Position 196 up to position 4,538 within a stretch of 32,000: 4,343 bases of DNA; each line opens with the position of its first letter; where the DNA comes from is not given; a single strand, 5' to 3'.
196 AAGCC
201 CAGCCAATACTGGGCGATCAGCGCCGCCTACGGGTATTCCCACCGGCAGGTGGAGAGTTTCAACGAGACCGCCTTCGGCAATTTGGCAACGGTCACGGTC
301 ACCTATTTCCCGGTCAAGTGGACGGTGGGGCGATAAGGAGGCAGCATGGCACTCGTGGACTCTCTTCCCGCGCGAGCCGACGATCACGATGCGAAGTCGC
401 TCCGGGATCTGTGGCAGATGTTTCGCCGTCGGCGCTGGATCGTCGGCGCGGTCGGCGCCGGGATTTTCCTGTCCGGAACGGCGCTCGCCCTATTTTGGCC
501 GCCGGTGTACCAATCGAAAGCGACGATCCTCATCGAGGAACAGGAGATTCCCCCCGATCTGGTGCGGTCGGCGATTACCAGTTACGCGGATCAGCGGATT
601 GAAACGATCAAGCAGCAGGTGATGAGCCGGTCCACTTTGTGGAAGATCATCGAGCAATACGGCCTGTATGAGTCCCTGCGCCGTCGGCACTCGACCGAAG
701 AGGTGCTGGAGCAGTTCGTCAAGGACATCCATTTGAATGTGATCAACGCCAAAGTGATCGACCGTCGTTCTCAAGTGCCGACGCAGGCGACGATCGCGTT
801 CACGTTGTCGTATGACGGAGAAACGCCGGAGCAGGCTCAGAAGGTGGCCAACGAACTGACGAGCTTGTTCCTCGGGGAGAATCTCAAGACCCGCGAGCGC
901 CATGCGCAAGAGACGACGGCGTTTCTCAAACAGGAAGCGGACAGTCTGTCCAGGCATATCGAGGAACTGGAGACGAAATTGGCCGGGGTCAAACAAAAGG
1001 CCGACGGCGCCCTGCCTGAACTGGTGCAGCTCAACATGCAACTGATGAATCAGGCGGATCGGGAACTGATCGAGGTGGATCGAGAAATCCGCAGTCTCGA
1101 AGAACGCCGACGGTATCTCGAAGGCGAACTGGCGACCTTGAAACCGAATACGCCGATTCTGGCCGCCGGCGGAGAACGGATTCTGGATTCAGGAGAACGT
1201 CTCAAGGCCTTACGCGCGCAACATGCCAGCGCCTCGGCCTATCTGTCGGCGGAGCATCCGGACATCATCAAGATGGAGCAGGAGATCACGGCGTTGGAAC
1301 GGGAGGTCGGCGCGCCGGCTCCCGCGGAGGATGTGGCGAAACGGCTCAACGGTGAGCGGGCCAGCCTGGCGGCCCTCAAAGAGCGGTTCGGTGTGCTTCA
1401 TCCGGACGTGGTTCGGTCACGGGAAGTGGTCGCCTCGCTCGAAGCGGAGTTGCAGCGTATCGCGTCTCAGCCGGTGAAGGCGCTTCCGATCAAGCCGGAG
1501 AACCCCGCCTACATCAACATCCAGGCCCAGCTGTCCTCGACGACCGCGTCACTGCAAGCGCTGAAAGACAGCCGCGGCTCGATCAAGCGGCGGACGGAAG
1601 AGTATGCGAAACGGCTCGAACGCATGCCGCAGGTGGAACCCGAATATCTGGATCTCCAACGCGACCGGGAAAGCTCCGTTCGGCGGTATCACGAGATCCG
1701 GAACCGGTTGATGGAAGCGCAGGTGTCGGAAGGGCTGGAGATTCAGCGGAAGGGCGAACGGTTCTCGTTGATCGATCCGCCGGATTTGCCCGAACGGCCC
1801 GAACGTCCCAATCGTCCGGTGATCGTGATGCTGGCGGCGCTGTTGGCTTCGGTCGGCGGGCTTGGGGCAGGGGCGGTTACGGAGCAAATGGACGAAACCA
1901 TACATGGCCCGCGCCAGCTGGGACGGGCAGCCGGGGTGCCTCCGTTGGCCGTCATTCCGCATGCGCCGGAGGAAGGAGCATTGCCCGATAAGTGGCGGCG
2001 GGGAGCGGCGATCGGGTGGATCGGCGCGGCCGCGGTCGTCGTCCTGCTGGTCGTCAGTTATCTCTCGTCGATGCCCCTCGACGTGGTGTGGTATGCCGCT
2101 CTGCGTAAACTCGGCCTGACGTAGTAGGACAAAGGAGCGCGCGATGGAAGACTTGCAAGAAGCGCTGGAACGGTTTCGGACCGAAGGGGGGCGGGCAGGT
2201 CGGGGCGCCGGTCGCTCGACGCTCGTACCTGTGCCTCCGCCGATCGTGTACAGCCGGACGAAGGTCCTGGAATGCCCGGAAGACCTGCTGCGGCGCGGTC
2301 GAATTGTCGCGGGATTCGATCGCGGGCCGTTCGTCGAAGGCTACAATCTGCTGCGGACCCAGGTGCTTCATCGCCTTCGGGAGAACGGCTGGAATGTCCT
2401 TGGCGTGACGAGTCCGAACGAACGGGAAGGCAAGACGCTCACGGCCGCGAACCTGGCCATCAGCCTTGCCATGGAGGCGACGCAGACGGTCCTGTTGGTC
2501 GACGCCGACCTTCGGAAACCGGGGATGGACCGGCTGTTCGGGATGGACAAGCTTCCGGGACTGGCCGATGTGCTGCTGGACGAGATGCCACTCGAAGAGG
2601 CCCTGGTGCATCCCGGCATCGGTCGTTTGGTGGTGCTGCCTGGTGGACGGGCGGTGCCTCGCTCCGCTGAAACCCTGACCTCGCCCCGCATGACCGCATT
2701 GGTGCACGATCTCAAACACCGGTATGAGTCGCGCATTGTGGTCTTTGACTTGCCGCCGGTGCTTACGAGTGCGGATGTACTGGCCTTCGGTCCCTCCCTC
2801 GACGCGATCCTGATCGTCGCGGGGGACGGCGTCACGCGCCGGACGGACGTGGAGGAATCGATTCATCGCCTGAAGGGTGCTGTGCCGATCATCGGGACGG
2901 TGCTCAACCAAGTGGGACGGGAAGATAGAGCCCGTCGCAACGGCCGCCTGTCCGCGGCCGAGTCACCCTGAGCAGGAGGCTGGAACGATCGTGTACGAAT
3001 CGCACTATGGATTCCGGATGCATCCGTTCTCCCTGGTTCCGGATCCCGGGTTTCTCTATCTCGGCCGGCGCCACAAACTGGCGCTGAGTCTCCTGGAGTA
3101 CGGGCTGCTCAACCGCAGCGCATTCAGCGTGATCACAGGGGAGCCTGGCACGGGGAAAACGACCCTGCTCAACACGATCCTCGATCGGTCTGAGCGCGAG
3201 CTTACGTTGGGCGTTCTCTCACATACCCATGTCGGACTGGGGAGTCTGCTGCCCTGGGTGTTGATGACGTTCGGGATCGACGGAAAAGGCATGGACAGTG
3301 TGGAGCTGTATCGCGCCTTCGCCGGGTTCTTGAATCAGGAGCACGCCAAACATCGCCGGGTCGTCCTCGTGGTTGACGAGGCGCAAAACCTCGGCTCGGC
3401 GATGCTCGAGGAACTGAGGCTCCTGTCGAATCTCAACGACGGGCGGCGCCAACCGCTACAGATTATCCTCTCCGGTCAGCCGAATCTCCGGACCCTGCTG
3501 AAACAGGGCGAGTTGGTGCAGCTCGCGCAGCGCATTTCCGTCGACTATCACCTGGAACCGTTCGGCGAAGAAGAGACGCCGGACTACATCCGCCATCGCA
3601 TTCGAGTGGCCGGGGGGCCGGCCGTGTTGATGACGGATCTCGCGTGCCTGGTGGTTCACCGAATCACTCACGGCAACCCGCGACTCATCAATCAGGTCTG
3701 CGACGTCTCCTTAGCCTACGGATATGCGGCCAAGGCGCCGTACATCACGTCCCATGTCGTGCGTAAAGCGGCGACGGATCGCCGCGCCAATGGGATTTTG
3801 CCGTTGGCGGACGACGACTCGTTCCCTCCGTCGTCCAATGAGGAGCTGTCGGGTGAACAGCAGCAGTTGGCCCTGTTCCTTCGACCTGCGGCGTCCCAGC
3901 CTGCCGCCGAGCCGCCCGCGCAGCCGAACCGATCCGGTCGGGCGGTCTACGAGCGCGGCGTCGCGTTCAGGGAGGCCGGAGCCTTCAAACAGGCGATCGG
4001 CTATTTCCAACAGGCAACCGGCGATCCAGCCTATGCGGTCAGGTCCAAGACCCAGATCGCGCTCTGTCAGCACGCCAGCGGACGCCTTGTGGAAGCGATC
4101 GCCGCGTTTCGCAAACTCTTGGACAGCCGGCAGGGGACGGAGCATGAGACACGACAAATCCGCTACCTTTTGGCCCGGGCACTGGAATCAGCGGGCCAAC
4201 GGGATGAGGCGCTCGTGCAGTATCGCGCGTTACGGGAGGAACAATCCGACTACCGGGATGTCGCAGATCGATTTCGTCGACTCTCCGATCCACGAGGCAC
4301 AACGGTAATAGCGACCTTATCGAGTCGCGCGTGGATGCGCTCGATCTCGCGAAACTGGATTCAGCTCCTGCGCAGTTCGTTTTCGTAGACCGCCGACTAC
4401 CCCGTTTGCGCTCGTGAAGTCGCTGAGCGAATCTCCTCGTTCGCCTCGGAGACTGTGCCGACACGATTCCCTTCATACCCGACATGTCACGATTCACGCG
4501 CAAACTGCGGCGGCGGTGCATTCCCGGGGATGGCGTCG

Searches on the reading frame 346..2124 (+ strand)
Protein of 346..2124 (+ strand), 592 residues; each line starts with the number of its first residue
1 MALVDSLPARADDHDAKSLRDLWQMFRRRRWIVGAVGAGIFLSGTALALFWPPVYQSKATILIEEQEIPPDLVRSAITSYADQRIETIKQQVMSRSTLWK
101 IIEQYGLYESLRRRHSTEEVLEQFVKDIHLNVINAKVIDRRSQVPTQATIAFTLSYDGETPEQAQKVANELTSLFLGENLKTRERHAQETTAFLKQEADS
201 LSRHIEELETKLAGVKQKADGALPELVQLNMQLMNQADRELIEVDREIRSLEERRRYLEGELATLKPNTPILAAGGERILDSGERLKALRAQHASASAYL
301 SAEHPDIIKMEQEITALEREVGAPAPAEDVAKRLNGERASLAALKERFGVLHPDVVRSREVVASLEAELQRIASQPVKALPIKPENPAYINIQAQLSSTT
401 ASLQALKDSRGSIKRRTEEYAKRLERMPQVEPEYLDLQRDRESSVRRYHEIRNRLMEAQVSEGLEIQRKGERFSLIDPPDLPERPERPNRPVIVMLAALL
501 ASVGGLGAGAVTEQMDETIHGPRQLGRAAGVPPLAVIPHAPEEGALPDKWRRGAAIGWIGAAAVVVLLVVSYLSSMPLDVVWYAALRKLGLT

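Call 77: search_protein_families(library=pfam, proteins=[window:346-2124:+], max_evalue=0.0001)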
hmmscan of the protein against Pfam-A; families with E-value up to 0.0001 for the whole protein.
window:346-2124:+ (592 aa): 1 family
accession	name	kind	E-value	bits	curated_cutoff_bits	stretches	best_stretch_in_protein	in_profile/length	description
PF02706.20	Wzz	-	9e-08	32.8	25.5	1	18-103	4-89/91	Chain length determinant protein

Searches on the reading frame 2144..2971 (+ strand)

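Call 77: search_protein_families(library=pfam, proteins=[window:2144-2971:+], max_evalue=0.0001)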
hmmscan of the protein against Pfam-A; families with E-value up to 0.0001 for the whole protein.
window:2144-2971:+ (275 aa): 2 families
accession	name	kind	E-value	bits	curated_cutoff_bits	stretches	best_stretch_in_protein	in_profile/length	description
PF01656.29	CbiA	-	2.1e-06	28.1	25.4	1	93-263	8-89/125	CobQ/CobB/MinD/ParA nucleotide binding domain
PF13614.12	AAA_31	-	8.3e-06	26.3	27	1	96-218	14-140/177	AAA domain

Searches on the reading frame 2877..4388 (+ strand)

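Call 77: search_protein_families(library=pfam, proteins=[window:2877-4388:+], max_evalue=0.0001)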
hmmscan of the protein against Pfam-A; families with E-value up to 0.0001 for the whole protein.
window:2877-4388:+ (503 aa): 11 families
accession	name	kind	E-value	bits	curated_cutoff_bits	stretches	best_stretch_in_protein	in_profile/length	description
PF13401.12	AAA_22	-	2.2e-25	89.9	27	1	82-208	6-130/130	AAA domain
PF13191.12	AAA_16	-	6.2e-08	33.7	32.6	1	82-195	25-165/167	AAA ATPase domain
PF13424.12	TPR_12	-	9.4e-07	29.4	30.1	1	392-450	7-69/77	Tetratricopeptide repeat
PF00515.34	TPR_1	-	3.2e-06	27.1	27.8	0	358-380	5-27/34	Tetratricopeptide repeat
PF07719.23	TPR_2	-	6.9e-06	26.2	27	0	356-380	3-27/34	Tetratricopeptide repeat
PF13604.12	AAA_30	-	1e-05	25.8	27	1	79-180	16-108/191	AAA domain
PF13245.12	AAA_19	-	1.1e-05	26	25.1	0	81-189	11-117/134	AAA domain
PF14559.12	TPR_19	-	1.1e-05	26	25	0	400-462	3-61/68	Tetratricopeptide repeat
PF09848.15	SLFN-g3_helicase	-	1.1e-05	25.3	24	1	84-174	4-93/354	Schlafen group 3, DNA/RNA helicase domain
PF13174.12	TPR_6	-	1.9e-05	25.4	26.3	0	430-455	4-29/33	Tetratricopeptide repeat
PF13432.12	TPR_16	-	2.3e-05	25.2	32.7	0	358-418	1-61/65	Tetratricopeptide repeat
